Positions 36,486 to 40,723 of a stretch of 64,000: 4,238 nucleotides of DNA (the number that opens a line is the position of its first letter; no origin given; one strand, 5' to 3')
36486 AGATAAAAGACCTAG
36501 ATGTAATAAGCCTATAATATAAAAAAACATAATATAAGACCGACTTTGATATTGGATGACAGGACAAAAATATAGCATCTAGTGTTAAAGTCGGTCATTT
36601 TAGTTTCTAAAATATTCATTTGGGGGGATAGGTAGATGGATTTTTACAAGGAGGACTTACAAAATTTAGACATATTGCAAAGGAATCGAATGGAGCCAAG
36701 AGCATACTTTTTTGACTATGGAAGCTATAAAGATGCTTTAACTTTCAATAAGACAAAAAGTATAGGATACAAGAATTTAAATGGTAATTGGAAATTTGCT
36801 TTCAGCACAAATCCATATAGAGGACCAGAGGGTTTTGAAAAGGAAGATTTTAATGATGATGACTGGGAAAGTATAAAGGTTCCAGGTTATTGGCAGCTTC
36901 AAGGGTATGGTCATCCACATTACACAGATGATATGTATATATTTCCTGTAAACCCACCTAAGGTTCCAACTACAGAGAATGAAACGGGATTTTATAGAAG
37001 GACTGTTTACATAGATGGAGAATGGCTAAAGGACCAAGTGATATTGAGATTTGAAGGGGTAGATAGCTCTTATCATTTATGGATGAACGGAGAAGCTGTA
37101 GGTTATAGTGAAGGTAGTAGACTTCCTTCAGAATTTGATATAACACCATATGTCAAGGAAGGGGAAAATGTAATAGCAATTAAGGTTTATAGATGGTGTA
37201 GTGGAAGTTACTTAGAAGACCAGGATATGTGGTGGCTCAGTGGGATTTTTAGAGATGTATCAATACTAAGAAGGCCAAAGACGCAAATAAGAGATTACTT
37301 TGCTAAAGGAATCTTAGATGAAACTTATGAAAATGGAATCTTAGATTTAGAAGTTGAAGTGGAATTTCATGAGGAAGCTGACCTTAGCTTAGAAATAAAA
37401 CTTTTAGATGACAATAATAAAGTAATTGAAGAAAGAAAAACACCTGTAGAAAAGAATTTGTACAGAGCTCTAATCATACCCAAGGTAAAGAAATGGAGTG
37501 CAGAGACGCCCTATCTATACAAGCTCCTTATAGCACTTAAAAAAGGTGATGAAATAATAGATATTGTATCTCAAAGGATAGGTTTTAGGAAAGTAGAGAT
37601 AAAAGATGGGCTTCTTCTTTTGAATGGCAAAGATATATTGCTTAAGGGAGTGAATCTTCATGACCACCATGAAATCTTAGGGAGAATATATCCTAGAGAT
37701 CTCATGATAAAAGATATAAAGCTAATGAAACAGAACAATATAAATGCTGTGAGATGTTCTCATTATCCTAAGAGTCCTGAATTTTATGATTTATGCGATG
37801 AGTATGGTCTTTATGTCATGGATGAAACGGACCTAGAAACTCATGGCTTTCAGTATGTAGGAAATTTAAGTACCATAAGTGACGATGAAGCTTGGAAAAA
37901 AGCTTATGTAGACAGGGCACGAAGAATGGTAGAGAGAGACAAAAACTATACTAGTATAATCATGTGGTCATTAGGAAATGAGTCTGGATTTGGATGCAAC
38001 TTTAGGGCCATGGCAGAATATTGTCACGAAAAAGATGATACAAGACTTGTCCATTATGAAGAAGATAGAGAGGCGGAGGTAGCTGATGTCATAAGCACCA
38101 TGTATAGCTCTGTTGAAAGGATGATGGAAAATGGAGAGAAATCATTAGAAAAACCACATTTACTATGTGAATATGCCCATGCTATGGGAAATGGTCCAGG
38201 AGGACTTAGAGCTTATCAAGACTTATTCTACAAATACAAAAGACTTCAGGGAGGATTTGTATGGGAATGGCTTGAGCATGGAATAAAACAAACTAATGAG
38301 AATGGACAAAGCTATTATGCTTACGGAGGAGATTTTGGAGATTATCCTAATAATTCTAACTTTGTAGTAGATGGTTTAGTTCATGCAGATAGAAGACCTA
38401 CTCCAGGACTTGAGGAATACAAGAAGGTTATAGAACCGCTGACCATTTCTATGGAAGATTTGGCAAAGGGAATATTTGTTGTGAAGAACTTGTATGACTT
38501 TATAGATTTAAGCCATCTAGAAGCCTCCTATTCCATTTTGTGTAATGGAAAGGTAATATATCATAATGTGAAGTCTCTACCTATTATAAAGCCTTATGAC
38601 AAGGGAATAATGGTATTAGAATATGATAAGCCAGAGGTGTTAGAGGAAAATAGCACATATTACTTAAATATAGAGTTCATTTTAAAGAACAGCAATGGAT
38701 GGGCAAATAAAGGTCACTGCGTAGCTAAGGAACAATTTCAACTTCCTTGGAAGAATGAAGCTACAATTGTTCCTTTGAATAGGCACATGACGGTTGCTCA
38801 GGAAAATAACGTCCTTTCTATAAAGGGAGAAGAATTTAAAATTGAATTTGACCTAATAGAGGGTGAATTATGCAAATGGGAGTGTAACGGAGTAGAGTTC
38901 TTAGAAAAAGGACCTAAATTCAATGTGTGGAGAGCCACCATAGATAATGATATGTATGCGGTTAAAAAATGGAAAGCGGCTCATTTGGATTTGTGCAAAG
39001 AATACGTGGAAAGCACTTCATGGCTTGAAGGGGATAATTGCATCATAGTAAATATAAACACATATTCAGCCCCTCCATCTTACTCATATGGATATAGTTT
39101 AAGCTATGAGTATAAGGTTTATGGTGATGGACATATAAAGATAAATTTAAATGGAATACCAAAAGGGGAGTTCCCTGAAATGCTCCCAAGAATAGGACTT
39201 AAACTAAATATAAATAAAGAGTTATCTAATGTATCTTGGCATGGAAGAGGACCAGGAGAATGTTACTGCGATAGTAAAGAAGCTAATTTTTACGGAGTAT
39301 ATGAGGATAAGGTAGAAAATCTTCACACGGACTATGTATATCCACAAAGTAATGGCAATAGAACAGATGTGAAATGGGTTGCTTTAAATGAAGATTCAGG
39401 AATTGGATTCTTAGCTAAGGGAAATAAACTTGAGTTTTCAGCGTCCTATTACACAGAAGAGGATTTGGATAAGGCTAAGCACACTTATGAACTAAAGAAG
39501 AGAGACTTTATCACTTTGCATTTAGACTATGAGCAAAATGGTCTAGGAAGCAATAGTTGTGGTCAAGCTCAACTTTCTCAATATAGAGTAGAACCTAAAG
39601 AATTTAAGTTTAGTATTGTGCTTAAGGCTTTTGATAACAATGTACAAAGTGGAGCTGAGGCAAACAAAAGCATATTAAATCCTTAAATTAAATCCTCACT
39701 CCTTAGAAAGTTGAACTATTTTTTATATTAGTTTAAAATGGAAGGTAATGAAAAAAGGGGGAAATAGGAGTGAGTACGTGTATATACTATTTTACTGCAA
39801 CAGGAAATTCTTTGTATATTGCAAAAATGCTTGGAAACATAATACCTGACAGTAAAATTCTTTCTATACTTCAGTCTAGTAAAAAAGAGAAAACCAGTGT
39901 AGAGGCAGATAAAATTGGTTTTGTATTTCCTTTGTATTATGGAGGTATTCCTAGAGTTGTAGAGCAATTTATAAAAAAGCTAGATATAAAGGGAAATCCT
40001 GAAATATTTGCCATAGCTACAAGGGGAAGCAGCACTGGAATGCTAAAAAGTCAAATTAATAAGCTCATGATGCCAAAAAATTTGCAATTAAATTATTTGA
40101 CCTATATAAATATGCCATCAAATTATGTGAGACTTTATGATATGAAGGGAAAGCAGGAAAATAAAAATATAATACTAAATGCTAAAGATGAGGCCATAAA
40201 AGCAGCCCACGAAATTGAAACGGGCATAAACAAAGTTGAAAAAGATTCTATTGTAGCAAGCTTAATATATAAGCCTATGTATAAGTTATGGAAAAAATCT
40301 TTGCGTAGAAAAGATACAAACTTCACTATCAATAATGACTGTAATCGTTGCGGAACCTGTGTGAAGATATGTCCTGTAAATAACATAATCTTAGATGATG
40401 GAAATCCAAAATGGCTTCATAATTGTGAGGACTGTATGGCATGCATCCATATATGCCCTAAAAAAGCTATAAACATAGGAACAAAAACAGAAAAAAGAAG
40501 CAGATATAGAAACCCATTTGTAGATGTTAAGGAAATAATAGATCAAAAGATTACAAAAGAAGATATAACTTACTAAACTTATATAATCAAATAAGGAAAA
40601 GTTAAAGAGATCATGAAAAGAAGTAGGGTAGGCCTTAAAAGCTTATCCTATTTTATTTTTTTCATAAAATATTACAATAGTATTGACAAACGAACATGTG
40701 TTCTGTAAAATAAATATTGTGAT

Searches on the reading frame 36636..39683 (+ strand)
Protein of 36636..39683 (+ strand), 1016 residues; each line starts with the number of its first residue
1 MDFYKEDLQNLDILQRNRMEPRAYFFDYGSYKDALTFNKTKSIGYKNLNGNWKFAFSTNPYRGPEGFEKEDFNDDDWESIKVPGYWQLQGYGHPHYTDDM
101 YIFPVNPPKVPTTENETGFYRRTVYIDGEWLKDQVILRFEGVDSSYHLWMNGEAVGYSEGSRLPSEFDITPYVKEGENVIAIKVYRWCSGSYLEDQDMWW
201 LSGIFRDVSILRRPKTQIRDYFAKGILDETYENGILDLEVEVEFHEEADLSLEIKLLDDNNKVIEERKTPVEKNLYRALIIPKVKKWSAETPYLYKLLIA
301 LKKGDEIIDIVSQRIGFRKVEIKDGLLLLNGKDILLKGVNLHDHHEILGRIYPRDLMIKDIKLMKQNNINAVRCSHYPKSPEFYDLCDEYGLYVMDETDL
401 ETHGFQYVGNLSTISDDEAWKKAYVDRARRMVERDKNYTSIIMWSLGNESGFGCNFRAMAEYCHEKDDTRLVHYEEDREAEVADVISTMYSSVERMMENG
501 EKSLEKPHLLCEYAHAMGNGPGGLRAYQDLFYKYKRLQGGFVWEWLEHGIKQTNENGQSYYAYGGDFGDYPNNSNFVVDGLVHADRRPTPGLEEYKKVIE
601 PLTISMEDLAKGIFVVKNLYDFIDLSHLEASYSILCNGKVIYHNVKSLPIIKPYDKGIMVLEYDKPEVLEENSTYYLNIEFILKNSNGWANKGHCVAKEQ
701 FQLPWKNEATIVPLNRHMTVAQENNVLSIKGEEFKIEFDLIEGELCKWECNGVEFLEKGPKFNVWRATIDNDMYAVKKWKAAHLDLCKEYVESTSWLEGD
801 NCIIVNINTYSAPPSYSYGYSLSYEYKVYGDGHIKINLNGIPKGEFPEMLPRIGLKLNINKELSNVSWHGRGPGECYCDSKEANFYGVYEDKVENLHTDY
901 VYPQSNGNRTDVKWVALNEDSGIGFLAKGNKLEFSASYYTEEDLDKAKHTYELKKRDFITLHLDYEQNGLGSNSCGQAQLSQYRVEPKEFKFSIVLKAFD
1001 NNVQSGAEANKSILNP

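Call 30: search_protein_families(library=ncbifam, proteins=[window:36636-39683:+], max_evalue=1e-15)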
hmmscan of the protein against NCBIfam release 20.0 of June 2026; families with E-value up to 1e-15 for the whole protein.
window:36636-39683:+ (1016 aa): 11 families
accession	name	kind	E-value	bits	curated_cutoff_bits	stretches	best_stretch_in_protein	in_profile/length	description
NF007666.0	PRK10340.1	equivalog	0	1272.2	1284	1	9-1002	5-1003/1030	beta-galactosidase subunit alpha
NF052611.1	beta_gal_Bga2A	equivalog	1e-295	983.8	999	1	8-995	2-1003/1007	beta-galactosidase, LacZ type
NF041100.1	betagal_LacZ_Ttogales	equivalog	9.4e-262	871.2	2000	1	9-1002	4-990/1090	beta-galactosidase LacZ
NF007074.0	PRK09525.1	subfamily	2.8e-251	836.5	1221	1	5-997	14-1025/1027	beta-galactosidase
NF049891.1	Bet1-4galacdseBT4156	equivalog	5.6e-58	196.6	1700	1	70-762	37-717/946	exo-beta-1,4-galactosidase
NF041462.1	GalA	equivalog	2.7e-57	194.5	900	1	66-485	35-451/763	beta-galactosidase GalA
NF007538.0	PRK10150.1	equivalog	9.2e-51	172.8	544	1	118-451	67-422/607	beta-glucuronidase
NF041463.1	GalB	equivalog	1.6e-42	145.3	900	1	67-455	90-484/869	beta-galactosidase GalB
NF050095.1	BetGlucuronLacZ4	equivalog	1e-38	132.9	950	1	117-450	61-408/666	beta-glucuronidase LacZ4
NF049877.1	GlucurArabfur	equivalog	5.9e-23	80.4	1800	1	114-457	420-777/1400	beta-d-glucuronidase/beta-L-arabinofuranosidase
NF049890.1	Bet1-4galacdseBT4151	equivalog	5.8e-20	70.8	1500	1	118-470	109-472/952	exo-beta-1,4-galactosidase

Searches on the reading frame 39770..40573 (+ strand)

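Call 30: search_protein_families(library=ncbifam, proteins=[window:39770-40573:+], max_evalue=1e-15)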
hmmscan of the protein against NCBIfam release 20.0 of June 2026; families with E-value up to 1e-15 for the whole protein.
window:39770-40573:+ (268 aa): 1 family
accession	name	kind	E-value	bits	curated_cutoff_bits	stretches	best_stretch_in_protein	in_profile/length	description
NF038196.1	ferrodoxin_EFR1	subfamily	2e-77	260.5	75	1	5-247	1-242/242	EFR1 family ferrodoxin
